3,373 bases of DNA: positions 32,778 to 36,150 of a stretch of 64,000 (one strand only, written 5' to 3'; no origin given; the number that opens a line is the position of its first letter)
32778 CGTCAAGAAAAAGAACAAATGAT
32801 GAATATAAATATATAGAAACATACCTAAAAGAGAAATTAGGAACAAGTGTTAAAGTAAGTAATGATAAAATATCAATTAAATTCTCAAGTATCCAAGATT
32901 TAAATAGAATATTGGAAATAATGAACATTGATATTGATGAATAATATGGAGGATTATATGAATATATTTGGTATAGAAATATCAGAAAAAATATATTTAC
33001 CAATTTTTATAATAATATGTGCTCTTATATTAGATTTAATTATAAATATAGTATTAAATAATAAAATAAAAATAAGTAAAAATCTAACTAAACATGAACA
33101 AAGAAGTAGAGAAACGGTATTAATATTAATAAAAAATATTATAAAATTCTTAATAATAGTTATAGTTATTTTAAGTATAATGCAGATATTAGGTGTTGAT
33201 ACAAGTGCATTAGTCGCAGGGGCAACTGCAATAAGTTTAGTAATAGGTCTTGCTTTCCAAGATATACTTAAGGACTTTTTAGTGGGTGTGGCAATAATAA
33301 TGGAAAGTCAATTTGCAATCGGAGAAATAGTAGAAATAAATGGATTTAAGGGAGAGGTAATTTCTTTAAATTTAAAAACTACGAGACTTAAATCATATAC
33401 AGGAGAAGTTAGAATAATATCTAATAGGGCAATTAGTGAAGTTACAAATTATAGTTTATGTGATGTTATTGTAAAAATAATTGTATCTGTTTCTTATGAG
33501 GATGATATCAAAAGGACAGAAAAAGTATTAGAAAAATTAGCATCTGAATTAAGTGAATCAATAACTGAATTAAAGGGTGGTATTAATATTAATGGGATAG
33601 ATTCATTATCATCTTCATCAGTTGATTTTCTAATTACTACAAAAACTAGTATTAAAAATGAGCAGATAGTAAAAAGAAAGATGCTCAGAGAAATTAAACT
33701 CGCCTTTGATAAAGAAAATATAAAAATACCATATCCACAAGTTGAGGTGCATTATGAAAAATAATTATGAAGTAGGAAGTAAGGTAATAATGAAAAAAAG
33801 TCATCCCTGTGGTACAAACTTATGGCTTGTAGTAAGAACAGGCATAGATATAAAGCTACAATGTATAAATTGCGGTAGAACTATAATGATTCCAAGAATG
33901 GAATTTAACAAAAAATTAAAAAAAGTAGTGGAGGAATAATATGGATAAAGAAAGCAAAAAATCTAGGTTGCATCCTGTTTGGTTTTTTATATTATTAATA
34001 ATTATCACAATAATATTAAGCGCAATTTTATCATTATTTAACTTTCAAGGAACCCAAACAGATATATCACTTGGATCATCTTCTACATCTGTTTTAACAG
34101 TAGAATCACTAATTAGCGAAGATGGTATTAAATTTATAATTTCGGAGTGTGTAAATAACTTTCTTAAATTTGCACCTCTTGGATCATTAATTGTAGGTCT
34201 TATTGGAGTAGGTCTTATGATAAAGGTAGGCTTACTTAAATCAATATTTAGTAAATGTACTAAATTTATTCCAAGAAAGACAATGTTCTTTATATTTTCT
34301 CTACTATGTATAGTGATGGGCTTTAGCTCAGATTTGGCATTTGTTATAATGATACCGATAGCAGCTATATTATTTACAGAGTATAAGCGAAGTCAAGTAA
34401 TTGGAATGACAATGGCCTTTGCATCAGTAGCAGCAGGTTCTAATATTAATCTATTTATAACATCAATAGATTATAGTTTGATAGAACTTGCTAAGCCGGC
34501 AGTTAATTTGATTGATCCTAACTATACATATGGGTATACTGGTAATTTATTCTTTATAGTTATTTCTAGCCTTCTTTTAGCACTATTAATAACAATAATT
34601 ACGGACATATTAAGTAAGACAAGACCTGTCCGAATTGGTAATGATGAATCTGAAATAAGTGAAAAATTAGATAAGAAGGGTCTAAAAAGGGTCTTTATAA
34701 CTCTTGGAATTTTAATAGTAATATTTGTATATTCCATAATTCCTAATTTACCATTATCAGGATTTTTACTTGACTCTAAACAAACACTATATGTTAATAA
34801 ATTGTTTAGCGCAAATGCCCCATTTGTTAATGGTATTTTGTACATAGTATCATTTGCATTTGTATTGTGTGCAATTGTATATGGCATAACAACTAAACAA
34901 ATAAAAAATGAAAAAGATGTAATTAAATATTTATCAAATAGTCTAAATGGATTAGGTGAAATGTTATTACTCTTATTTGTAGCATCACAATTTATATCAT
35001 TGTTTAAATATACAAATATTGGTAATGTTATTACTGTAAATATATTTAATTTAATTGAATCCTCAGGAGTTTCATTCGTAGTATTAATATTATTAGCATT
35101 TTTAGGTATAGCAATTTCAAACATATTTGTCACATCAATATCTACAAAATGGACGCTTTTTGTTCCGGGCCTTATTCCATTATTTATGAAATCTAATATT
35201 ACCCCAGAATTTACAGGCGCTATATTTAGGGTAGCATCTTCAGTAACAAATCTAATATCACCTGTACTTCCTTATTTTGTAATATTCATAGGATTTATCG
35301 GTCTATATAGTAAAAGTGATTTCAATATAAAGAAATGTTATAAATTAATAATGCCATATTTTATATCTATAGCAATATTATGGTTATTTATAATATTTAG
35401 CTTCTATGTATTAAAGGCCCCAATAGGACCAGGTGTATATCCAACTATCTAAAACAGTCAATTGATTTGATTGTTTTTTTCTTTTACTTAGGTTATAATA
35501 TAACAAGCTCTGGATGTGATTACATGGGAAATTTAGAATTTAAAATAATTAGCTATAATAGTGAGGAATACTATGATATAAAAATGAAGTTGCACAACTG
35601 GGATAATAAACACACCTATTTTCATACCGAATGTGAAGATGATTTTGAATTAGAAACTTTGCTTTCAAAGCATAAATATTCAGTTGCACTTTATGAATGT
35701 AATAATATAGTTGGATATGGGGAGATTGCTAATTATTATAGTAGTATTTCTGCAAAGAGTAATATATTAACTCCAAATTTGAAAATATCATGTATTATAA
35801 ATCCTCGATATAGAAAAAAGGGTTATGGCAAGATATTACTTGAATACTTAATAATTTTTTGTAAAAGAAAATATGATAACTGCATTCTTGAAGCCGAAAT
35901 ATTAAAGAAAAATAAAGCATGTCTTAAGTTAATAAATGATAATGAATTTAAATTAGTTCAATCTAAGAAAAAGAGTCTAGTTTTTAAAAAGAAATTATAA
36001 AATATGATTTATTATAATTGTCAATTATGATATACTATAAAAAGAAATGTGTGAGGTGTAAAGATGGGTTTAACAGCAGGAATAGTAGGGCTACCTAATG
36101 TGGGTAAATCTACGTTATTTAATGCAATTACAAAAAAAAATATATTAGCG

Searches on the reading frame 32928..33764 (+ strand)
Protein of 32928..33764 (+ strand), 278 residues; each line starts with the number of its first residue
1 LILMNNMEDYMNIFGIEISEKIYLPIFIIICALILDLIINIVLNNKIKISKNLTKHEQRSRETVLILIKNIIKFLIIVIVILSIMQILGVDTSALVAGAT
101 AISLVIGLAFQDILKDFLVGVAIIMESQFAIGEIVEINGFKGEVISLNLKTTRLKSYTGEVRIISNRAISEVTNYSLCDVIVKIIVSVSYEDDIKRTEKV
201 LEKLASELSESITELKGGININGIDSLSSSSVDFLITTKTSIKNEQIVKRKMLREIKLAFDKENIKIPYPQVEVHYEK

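Call 87: search_protein_families(library=pfam, proteins=[window:32928-33764:+], max_evalue=0.001)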
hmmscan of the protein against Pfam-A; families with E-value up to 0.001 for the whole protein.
window:32928-33764:+ (278 aa): 3 families
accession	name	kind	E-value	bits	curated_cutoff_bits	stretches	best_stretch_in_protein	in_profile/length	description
PF00924.24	MS_channel_2nd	-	7.8e-16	58.4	20.2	1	112-176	1-67/68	Mechanosensitive ion channel, beta-domain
PF21088.3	MS_channel_1st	-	1.3e-08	35.1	23.1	1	70-111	1-42/42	Mechanosensitive ion channel, transmembrane helices 2/3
PF21082.3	MS_channel_3rd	-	3.1e-07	31.2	21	1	182-267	1-88/88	Mechanosensitive ion channel MscS, C-terminal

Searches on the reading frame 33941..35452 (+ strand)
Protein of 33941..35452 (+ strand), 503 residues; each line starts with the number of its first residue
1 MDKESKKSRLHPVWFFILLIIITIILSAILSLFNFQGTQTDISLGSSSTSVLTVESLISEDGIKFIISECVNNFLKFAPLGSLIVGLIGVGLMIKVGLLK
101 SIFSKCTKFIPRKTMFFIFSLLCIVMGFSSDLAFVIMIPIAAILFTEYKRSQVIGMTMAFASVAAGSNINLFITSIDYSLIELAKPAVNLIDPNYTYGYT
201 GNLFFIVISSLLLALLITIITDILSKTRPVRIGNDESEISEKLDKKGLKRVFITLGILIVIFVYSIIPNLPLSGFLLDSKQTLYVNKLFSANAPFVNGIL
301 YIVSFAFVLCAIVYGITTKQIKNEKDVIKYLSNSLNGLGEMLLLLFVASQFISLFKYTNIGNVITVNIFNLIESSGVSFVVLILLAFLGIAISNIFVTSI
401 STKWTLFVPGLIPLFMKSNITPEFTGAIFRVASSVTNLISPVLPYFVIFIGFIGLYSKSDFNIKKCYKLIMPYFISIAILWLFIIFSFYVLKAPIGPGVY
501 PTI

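Call 87: search_protein_families(library=pfam, proteins=[window:33941-35452:+], max_evalue=0.001)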
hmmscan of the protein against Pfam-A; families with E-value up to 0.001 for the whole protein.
window:33941-35452:+ (503 aa): 1 family
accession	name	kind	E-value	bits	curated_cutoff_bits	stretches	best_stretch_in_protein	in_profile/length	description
PF03806.19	ABG_transport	-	1.1e-95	321.3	27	1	11-501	15-500/502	AbgT putative transporter family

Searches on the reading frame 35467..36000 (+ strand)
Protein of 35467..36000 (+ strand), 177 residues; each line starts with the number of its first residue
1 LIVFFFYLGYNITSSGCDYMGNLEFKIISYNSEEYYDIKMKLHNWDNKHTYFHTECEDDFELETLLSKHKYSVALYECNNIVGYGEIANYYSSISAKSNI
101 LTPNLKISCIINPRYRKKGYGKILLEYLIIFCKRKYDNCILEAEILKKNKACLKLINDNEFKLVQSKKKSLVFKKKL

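Call 87: search_protein_families(library=pfam, proteins=[window:35467-36000:+], max_evalue=0.001)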
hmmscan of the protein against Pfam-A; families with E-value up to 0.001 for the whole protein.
window:35467-36000:+ (177 aa): 2 families
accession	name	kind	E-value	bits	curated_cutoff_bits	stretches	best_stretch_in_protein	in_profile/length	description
PF00583.31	Acetyltransf_1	-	3.9e-09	37.2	20.7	1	46-155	8-110/116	Acetyltransferase (GNAT) family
PF13508.13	Acetyltransf_7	-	2e-05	25.3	27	1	71-146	5-67/84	Acetyltransferase (GNAT) domain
